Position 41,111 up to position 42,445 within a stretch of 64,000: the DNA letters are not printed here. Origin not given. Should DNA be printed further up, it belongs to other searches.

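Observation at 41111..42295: Retron: msr/msd-like structured region plus a retron-clade reverse transcriptase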

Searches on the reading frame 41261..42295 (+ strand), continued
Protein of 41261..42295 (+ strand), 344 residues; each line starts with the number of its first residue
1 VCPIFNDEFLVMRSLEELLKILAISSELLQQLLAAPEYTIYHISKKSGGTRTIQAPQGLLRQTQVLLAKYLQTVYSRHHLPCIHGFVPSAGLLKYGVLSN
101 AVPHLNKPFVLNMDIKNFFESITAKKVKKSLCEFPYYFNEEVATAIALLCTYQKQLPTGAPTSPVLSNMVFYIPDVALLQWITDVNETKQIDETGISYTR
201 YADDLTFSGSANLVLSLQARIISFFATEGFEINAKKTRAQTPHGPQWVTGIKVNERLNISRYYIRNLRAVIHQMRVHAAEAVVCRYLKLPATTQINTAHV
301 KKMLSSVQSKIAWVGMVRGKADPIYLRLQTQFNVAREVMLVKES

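Call 61: search_protein_families(library=padloc, proteins=[L028:1283-3160:+, L029:2854-4461:+, L033:2782-4497:+, L037:2914-4707:+, L041:2270-3883:+, L063:2893-4602:+, L064:2821-4314:+, L018:2857-3969:+, L011:5001-6038:+, L002:614-1810:-], max_evalue=1e-30)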
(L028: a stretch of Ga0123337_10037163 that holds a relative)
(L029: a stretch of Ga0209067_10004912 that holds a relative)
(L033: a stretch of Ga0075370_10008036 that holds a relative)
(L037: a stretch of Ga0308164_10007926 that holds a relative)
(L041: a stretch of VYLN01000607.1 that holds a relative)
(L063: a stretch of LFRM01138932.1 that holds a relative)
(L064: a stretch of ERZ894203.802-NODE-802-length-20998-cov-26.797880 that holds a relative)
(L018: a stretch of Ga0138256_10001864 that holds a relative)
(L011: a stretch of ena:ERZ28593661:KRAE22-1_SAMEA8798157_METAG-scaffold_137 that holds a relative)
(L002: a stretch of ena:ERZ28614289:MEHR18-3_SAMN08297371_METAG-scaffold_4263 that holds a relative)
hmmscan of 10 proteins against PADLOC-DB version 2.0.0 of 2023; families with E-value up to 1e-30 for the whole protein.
L028:1283-3160:+ (625 aa): 30 families (the best 25 are shown)
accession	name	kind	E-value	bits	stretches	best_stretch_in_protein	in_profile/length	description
PDLC02959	RT-Protease_XI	-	2.4e-129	430.5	1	16-356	3-330/510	single gene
PDLC02960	RT-Protease_XI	-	3.9e-128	426.6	1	17-348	2-319/506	single gene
PDLC02962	RT-TIR_XII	-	6.4e-126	419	1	10-355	3-336/478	single gene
PDLC02961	RT-TIR_XII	-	4.4e-125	416.3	1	12-355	5-338/475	single gene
PDLC02968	RT-Toprim_I-C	-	1.7e-114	381.6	1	26-353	3-316/529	single gene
PDLC02965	RT-Toprim_I-C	-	1.5e-113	378.4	1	26-351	3-314/529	single gene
PDLC02963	RT-Toprim_I-C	-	1.3e-99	332.3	1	17-333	6-316/552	single gene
PDLC02966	RT-Toprim_I-C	-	1.4e-99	332.2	1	17-334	11-322/568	single gene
PDLC02967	RT-Toprim_I-C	-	1.6e-86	289.2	1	17-286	2-270/549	single gene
PDLC02964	RT-Toprim_I-C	-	1e-84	283.3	1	17-284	2-269/554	single gene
PDLC02956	RT_XIII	-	1.7e-82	275.9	1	6-333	98-412/469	-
PDLC02946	RT_III-A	-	4.2e-73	244.3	1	20-339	33-322/330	-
PDLC02941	RT_II-A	-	1.4e-64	216.2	1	20-291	12-266/309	-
PDLC02943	RT_III-A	-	2.3e-62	208.7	1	23-293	24-277/322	-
PDLC02955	RT_X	-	4.6e-62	207.9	1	27-295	3-253/272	-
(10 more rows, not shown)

L029:2854-4461:+ (535 aa): 31 families (the best 25 are shown)
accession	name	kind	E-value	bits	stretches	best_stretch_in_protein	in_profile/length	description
PDLC02960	RT-Protease_XI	-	6.2e-176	584.3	1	20-529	2-488/506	single gene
PDLC02959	RT-Protease_XI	-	3.1e-175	582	1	20-530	4-492/510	single gene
PDLC02961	RT-TIR_XII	-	2.5e-128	427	1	18-359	8-337/475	single gene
PDLC02962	RT-TIR_XII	-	8.8e-128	425.1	1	14-359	4-339/478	single gene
PDLC02965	RT-Toprim_I-C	-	5e-118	393.3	1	29-358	3-317/529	single gene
PDLC02968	RT-Toprim_I-C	-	2.7e-116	387.5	1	29-354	3-313/529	single gene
PDLC02966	RT-Toprim_I-C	-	2.6e-104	347.7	1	20-335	11-319/568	single gene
PDLC02963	RT-Toprim_I-C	-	1.7e-103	345.1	1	21-335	7-314/552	single gene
PDLC02967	RT-Toprim_I-C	-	6.1e-88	294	1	20-289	2-268/549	single gene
PDLC02964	RT-Toprim_I-C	-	5.5e-87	290.7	1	20-288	2-268/554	single gene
PDLC02956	RT_XIII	-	2.2e-78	262.3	2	165-335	272-410/469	-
PDLC02946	RT_III-A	-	1.6e-70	235.8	1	21-334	31-313/330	-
PDLC02943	RT_III-A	-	4e-65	217.8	1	27-333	25-301/322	-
PDLC02941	RT_II-A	-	4.4e-60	201.4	1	29-288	18-259/309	-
PDLC02942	RT_III-A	-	1.2e-59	200.1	1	33-335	51-322/341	-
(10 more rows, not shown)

L033:2782-4497:+ (571 aa): 31 families (the best 25 are shown)
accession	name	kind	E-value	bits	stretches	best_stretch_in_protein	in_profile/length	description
PDLC02960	RT-Protease_XI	-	1.3e-160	533.8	1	43-563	3-504/506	single gene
PDLC02959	RT-Protease_XI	-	8.8e-160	531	1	43-563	5-508/510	single gene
PDLC02961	RT-TIR_XII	-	3.7e-120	400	1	42-363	10-332/475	single gene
PDLC02962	RT-TIR_XII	-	1.6e-118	394.6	1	42-363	10-333/478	single gene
PDLC02968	RT-Toprim_I-C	-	3.2e-105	351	1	52-383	4-330/529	single gene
PDLC02965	RT-Toprim_I-C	-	9.6e-105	349.4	1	52-377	4-326/529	single gene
PDLC02966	RT-Toprim_I-C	-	3.2e-91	304.6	1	42-347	11-321/568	single gene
PDLC02963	RT-Toprim_I-C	-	5.1e-91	303.9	1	43-348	7-317/552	single gene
PDLC02967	RT-Toprim_I-C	-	1.5e-78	262.9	1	45-347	5-300/549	single gene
PDLC02964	RT-Toprim_I-C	-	6.7e-77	257.4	1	45-346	5-300/554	single gene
PDLC02956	RT_XIII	-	1.1e-76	256.7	1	38-346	105-411/469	-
PDLC02946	RT_III-A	-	1.2e-74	249.5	1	46-346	34-315/330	-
PDLC02943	RT_III-A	-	2.7e-73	244.7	1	47-349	23-307/322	-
PDLC02942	RT_III-A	-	4.4e-66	221.3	1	47-347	43-324/341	-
PDLC02941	RT_II-A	-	8.6e-66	220.2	1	41-345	8-283/309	-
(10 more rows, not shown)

L037:2914-4707:+ (597 aa): 31 families (the best 25 are shown)
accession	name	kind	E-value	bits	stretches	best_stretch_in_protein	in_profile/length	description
PDLC02960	RT-Protease_XI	-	4e-156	518.9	1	23-593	14-505/506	single gene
PDLC02959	RT-Protease_XI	-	5.4e-154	511.9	1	23-593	16-509/510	single gene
PDLC02961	RT-TIR_XII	-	2.4e-101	338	1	32-358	31-335/475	single gene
PDLC02962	RT-TIR_XII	-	2e-99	331.7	1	25-378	24-358/478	single gene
PDLC02965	RT-Toprim_I-C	-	3e-89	298.3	1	32-362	15-320/529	single gene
PDLC02968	RT-Toprim_I-C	-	7.3e-89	297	1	32-365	15-323/529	single gene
PDLC02966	RT-Toprim_I-C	-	1e-72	243.4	1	25-295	25-293/568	single gene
PDLC02963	RT-Toprim_I-C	-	1.7e-72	242.8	1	24-284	19-285/552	single gene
PDLC02967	RT-Toprim_I-C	-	3.7e-64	215.5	1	40-278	34-267/549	single gene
PDLC02956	RT_XIII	-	6e-64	214.8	1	37-287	140-390/469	-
PDLC02946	RT_III-A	-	1.1e-61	206.8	1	23-286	42-286/330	-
PDLC02964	RT-Toprim_I-C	-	2.9e-61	205.8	1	40-277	34-267/554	single gene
PDLC02942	RT_III-A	-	4.2e-55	185.2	1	34-289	62-297/341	-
PDLC02943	RT_III-A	-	1.6e-54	183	1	24-288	31-277/322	-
PDLC02941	RT_II-A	-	2.3e-53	179.4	1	41-279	40-260/309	-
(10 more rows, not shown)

L041:2270-3883:+ (537 aa): 30 families (the best 25 are shown)
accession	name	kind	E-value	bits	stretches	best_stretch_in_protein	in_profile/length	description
PDLC02962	RT-TIR_XII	-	4.3e-157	521.8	1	5-488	5-476/478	single gene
PDLC02961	RT-TIR_XII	-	1.6e-156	519.9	1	6-488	6-472/475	single gene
PDLC02960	RT-Protease_XI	-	1.9e-114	381.4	1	10-371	2-346/506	single gene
PDLC02959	RT-Protease_XI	-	5.3e-114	379.9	1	9-347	3-325/510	single gene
PDLC02968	RT-Toprim_I-C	-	1.6e-105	352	1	22-365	6-331/529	single gene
PDLC02965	RT-Toprim_I-C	-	5e-105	350.4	1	22-360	6-327/529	single gene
PDLC02966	RT-Toprim_I-C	-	9.7e-94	312.9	1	11-284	12-290/568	single gene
PDLC02963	RT-Toprim_I-C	-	4.5e-93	310.7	1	11-284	7-285/552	single gene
PDLC02956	RT_XIII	-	3.3e-84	281.6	2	5-152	104-251/469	-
PDLC02967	RT-Toprim_I-C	-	6.5e-79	264.2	1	10-278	2-267/549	single gene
PDLC02964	RT-Toprim_I-C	-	5e-77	257.8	1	10-278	2-268/554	single gene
PDLC02946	RT_III-A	-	6.9e-69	230.5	1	21-326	41-313/330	-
PDLC02949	RT_other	-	2.4e-67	226.2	1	155-291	314-435/481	-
PDLC03740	RT_outgroup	-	2.9e-65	219.1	1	155-294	251-375/407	retron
PDLC02943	RT_III-A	-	3.9e-64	214.6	1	12-286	20-275/322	-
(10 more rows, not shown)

L063:2893-4602:+ (569 aa): 30 families (the best 25 are shown)
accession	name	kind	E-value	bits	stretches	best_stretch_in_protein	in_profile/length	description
PDLC02964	RT-Toprim_I-C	-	1.2e-248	824.4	1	3-565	2-553/554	single gene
PDLC02967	RT-Toprim_I-C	-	1.2e-244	811.2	1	3-564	2-548/549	single gene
PDLC02963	RT-Toprim_I-C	-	4.4e-170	564.9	1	3-566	6-550/552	single gene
PDLC02966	RT-Toprim_I-C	-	9.3e-170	563.8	1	3-566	11-553/568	single gene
PDLC02961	RT-TIR_XII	-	1.4e-98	328.8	1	3-491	10-449/475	single gene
PDLC02962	RT-TIR_XII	-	1.8e-96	321.9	1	3-272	10-274/478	single gene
PDLC02965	RT-Toprim_I-C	-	3.4e-96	321.2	1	11-359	2-350/529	single gene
PDLC02968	RT-Toprim_I-C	-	4.5e-96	320.8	1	11-359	2-349/529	single gene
PDLC02959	RT-Protease_XI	-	8.5e-96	319.9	1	3-277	4-273/510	single gene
PDLC02960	RT-Protease_XI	-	3.5e-95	317.9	1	3-276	2-269/506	single gene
PDLC02956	RT_XIII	-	2.6e-74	248.9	1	6-301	112-411/469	-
PDLC02943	RT_III-A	-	5.3e-69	230.6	1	7-305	22-308/322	-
PDLC02946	RT_III-A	-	4.5e-65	217.9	1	7-279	34-285/330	-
PDLC02941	RT_II-A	-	1.4e-62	209.7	1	7-304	13-287/309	-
PDLC02940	RT_II-A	-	6e-62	207.8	1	11-307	188-462/477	-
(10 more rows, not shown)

L064:2821-4314:+ (497 aa): 31 families (the best 25 are shown)
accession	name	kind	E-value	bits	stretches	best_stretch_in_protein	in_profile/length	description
PDLC02959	RT-Protease_XI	-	1.1e-101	339.3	1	45-372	22-333/510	single gene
PDLC02960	RT-Protease_XI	-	7.2e-101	336.6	1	47-375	22-333/506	single gene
PDLC02961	RT-TIR_XII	-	3.1e-91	304.7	1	45-368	28-338/475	single gene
PDLC02962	RT-TIR_XII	-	1.7e-90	302.2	1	47-376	30-347/478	single gene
PDLC02968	RT-Toprim_I-C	-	5e-84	281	1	39-372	6-322/529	single gene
PDLC02965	RT-Toprim_I-C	-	7.5e-84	280.5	1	39-401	6-337/529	single gene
PDLC02956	RT_XIII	-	7.1e-78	260.7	1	49-387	131-434/469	-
PDLC02966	RT-Toprim_I-C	-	1.2e-66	223.4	1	51-375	35-335/568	single gene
PDLC02963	RT-Toprim_I-C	-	1.9e-66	222.8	1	55-401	34-358/552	single gene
PDLC02967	RT-Toprim_I-C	-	1e-65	220.6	1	47-296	22-266/549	single gene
PDLC02964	RT-Toprim_I-C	-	3.1e-64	215.6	1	48-295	23-266/554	single gene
PDLC02946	RT_III-A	-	3.7e-64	214.9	1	50-349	51-319/330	-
PDLC02943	RT_III-A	-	5.3e-62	207.6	1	55-351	46-310/322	-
PDLC02945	RT_III-A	-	2.5e-61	205.7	1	56-360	63-358/362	-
PDLC02941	RT_II-A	-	2.3e-58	195.8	1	53-297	33-259/309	-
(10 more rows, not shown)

L018:2857-3969:+ (370 aa): 34 families (the best 25 are shown)
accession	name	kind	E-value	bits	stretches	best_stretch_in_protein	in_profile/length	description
PDLC02960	RT-Protease_XI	-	3.9e-97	324.3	1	49-368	6-323/506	single gene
PDLC02959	RT-Protease_XI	-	4.3e-97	324.2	1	48-367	7-325/510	single gene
PDLC02968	RT-Toprim_I-C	-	6.1e-95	317.1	1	67-366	20-313/529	single gene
PDLC02965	RT-Toprim_I-C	-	6.6e-95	317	1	67-365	20-312/529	single gene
PDLC02961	RT-TIR_XII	-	2.5e-88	295.1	1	45-356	10-323/475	single gene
PDLC02962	RT-TIR_XII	-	3e-88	294.8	1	39-355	4-323/478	single gene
PDLC02956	RT_XIII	-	2.7e-73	245.6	1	14-349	77-412/469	-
PDLC02967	RT-Toprim_I-C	-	2.8e-73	245.6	1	49-353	6-304/549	single gene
PDLC02966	RT-Toprim_I-C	-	9.8e-72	240.2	1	47-349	13-321/568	single gene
PDLC02963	RT-Toprim_I-C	-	2e-71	239.3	1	48-350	9-317/552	single gene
PDLC02964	RT-Toprim_I-C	-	1.1e-68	230.3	1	49-350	6-302/554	single gene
PDLC02946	RT_III-A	-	1.2e-67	226.4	1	47-348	32-315/330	-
PDLC02941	RT_II-A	-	3.6e-65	218.1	1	40-345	4-281/309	-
PDLC02942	RT_III-A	-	1.5e-64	216.2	1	50-359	43-334/341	-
PDLC02943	RT_III-A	-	2.1e-64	215.5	1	53-354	26-310/322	-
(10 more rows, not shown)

L011:5001-6038:+ (345 aa): 30 families (the best 25 are shown)
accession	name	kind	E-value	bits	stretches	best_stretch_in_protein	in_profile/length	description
PDLC02959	RT-Protease_XI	-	2.2e-94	315.2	1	28-343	5-318/510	single gene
PDLC02960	RT-Protease_XI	-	2.5e-93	311.8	1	30-343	5-315/506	single gene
PDLC02965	RT-Toprim_I-C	-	1e-89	299.9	1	56-343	26-307/529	single gene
PDLC02968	RT-Toprim_I-C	-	1.1e-89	299.7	1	56-343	26-307/529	single gene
PDLC02962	RT-TIR_XII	-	7.5e-89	296.8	1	23-344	6-329/478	single gene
PDLC02961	RT-TIR_XII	-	6.6e-87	290.4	1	27-344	10-328/475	single gene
PDLC02967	RT-Toprim_I-C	-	2.4e-70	235.9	1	55-290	34-273/549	single gene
PDLC02966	RT-Toprim_I-C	-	3.9e-70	234.9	1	32-332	16-321/568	single gene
PDLC02963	RT-Toprim_I-C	-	2.9e-69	232.1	1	36-330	15-314/552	single gene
PDLC02964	RT-Toprim_I-C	-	8.1e-67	224.2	1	56-290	35-274/554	single gene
PDLC02956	RT_XIII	-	1.5e-66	223.3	1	54-331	142-411/469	-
PDLC02946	RT_III-A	-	1.2e-63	213.3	1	21-341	27-325/330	-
PDLC02943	RT_III-A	-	2.1e-61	205.6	1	31-296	22-279/322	-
PDLC02942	RT_III-A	-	7.2e-59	197.6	1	56-332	69-324/341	-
PDLC03739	RT_Ec107-like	-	1.9e-54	183.1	1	55-327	35-289/307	retron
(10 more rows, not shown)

L002:614-1810:- (398 aa): 31 families (the best 25 are shown)
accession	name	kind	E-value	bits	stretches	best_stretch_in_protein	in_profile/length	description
PDLC02959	RT-Protease_XI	-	1.8e-100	335.3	1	25-368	15-330/510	single gene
PDLC02960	RT-Protease_XI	-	2.2e-100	335.1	1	29-365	7-326/506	single gene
PDLC02961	RT-TIR_XII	-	3.2e-93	311.2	1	43-396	26-368/475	single gene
PDLC02962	RT-TIR_XII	-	5.6e-92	307.1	1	28-366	14-339/478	single gene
PDLC02968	RT-Toprim_I-C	-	1.3e-86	289.6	1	44-378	11-330/529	single gene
PDLC02965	RT-Toprim_I-C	-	2.6e-85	285.3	1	44-359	11-312/529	single gene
PDLC02956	RT_XIII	-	7.6e-81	270.5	1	17-361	102-427/469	-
PDLC02966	RT-Toprim_I-C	-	6.2e-71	237.6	1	43-348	27-326/568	single gene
PDLC02963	RT-Toprim_I-C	-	6.9e-70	234.1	1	43-348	22-321/552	single gene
PDLC02946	RT_III-A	-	1.2e-68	229.7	1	3-345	11-318/330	-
PDLC02967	RT-Toprim_I-C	-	2.5e-65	219.3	1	42-360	17-316/549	single gene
PDLC02945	RT_III-A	-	9.3e-63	210.4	1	8-358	22-359/362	-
PDLC02964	RT-Toprim_I-C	-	1.2e-62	210.3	1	42-361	17-318/554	single gene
PDLC02943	RT_III-A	-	1.1e-61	206.6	1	58-344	47-306/322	-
PDLC02942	RT_III-A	-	6.6e-61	204.3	1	51-342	60-323/341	-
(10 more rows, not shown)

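Call 73: search_dna_similar(query=window:41294-42295:+, collection=phages, mode=protein, max_rows=10)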
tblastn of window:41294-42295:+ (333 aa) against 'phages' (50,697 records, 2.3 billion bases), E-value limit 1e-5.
Records with a match: 46; places in all: 46; records where one place covers at least 80% of the query: 7.
Best place of each record, by identity: <60% 46.
By first word of the organism name: Klebsiella 20; Bacteriophage 10; Staphylococcus 3; Pseudomonas 3; Escherichia 2; Peduovirus 2; Vibrio 2; Yersinia 2; Salmonella 1; Shewanella 1.
By host as written in the record: Klebsiella pneumoniae 16; - 12; Staphylococcus aureus 2; Escherichia coli DE048 2; Klebsiella pneumoniae KL49 2; Klebsiella pneumoniae ST147-VIM1 2; Yersinia enterocolitica 2; Pseudomonas aeruginosa 01-7071 1; and 7 more.
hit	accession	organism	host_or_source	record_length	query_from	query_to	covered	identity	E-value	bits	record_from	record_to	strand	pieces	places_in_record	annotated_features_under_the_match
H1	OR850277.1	Staphylococcus phage SA 1298 Kay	Staphylococcus aureus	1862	1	322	97%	32.8%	6e-40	153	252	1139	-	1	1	record has no annotation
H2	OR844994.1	Staphylococcus phage SA 1306 Kay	Staphylococcus aureus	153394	1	322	97%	32.8%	2e-39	153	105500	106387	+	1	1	record has no annotation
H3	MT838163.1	Bacteriophage sp.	human fecal samples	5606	27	321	89%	32.5%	8e-34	137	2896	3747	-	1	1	record has no annotation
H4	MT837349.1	Bacteriophage sp.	human fecal samples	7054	22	321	90%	31.4%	2e-36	144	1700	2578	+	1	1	record has no annotation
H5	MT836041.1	Bacteriophage sp.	human fecal samples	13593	6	263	77%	34.7%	3e-26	115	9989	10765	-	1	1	record has no annotation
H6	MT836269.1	Bacteriophage sp.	human fecal samples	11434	10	276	80%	32.4%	1e-30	127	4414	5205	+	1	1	record has no annotation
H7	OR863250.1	Pseudomonas phage PfAC01b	Pseudomonas aeruginosa 01-7071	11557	16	263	74%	29.5%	5e-18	91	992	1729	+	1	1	retron-type RNA-directed DNA polymerase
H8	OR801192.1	Pseudomonas phage PfAC04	Pseudomonas aeruginosa 04-5265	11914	16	263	74%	29.5%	5e-18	91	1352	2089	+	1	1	reverse transcriptase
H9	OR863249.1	Pseudomonas phage PfAC01a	Pseudomonas aeruginosa 01-0440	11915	16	263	74%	29.5%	5e-18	91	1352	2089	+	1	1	retron-type RNA-directed DNA polymerase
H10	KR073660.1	Escherichia phage pro147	Escherichia coli DE048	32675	3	269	80%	27.3%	8e-11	69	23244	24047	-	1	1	RNA-directed DNA polymerase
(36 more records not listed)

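Call 74: search_dna_similar(query=window:41294-42295:+, collection=plasmids, mode=protein, max_rows=10)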
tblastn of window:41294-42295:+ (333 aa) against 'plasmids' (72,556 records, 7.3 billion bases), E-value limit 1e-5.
Records with a match: 211; places in all: 217; records where one place covers at least 80% of the query: 34.
Best place of each record, by identity: <60% 211.
By first word of the organism name: Burkholderia 33; Escherichia 24; Bacillus 19; Klebsiella 17; Acinetobacter 16; Clostridium 8; Alteromonas 7; Staphylococcus 6; Rhizobium 5; Pseudomonas 3; and 53 more.
By predicted mobility (MOB-suite, as given by PLSDB): non-mobilizable 108; mobilizable 75; conjugative 28.
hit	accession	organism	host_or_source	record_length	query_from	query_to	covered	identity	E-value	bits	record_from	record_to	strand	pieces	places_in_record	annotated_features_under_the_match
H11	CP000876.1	Herpetosiphon aurantiacus DSM 785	-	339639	1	321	96%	37.8%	3e-53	195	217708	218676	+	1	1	RNA-directed DNA polymerase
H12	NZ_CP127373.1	Bacillus arachidis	bacterial isolate,rhizosphere soil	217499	1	328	98%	32.5%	4e-38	151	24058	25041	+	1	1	reverse transcriptase domain-containing protein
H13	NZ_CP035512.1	Haematobacter massiliensis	single cell,human skin swab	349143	7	324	95%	33.3%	2e-40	158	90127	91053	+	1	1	reverse transcriptase domain-containing protein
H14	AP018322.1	Nostoc sp. HK-01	-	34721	16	321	92%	33.6%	3e-45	172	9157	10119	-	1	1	RNA-dependent DNA polymerase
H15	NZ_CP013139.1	Pseudoalteromonas sp. Bsw20308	seawater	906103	2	323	97%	31.6%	5e-45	171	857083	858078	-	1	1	reverse transcriptase domain-containing protein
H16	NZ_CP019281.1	Escherichia coli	pig,whole organism,stool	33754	1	319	93%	32.7%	1e-32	166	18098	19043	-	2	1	reverse transcriptase family protein | TIR domain-containing protein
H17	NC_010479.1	Picosynechococcus sp. PCC 7002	-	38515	27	322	89%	34.0%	9e-44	167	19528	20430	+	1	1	reverse transcriptase domain-containing protein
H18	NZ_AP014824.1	Geminocystis sp. NIES-3709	-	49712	27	321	89%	33.2%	4e-44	168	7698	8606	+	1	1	reverse transcriptase domain-containing protein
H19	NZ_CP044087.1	Pseudomonas luteola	Homo sapiens,clinical isolate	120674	1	324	97%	29.7%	2e-33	137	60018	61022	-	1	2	reverse transcriptase domain-containing protein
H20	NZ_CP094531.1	Chryseobacterium oryzae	Single cell,Andong Sikhe (Andong rice ...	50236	15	322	92%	30.3%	3e-32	134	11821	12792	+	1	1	reverse transcriptase family protein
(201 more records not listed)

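Call 75: get_annotated_region(hit=H11, flank=4000)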
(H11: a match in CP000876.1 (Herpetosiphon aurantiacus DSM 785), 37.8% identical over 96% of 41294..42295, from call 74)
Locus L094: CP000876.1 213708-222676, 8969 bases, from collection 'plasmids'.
description: Herpetosiphon aurantiacus DSM 785 plasmid pHAU01, complete sequence
organism: Herpetosiphon aurantiacus DSM 785 (NCBI taxid 316274)
taxonomy: Bacteria; Chloroflexota; Chloroflexia; Herpetosiphonales; Herpetosiphonaceae; Herpetosiphon; Herpetosiphon aurantiacus; Herpetosiphon aurantiacus DSM 785
host: -; source: -; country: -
typing (MOB-suite, as given by PLSDB): non-mobilizable
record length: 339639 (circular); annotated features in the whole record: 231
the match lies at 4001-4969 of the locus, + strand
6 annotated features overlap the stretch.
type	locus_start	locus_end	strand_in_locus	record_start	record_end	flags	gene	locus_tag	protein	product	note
CDS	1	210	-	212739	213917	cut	-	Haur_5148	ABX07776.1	hypothetical protein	-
CDS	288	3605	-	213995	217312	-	-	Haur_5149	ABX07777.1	Tetratricopeptide TPR_2 repeat protein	-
CDS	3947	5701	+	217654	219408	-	-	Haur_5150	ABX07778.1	RNA-directed DNA polymerase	-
CDS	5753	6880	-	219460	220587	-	-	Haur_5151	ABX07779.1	hypothetical protein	-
CDS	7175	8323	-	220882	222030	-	-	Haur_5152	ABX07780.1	hypothetical protein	-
CDS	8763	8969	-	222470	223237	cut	-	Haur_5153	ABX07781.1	hypothetical protein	-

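Call 76: find_encoding_contigs(protein=P0115, flank=4000, max_places=1)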
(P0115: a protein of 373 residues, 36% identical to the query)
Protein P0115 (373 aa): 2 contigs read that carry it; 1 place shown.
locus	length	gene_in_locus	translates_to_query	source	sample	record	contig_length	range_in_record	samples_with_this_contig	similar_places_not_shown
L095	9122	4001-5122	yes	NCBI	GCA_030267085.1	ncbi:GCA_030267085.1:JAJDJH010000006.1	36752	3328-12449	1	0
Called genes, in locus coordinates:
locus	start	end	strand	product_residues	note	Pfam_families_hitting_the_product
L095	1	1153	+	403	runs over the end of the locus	PF00091:Tubulin, PF12327:FtsZ_C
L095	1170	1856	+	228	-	PF01183:Glyco_hydro_25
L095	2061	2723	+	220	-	PF07751:Abi_2 (faint)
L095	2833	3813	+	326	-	PF13481:AAA_25 (weak), PF03796:DnaB_C, PF06745:ATPase (weak)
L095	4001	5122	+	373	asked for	PF00078:RVT_1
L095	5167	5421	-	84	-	PF02661:Fic (weak)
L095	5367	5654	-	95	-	PF17293:Arm-DNA-bind_5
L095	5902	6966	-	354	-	PF13685:Fe-ADH_2 (weak), PF01761:DHQ_synthase, PF24621:DHQS_C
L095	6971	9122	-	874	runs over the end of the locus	PF01411:tRNA-synt_2c, PF07973:tRNA_SAD, PF02272:DHHA1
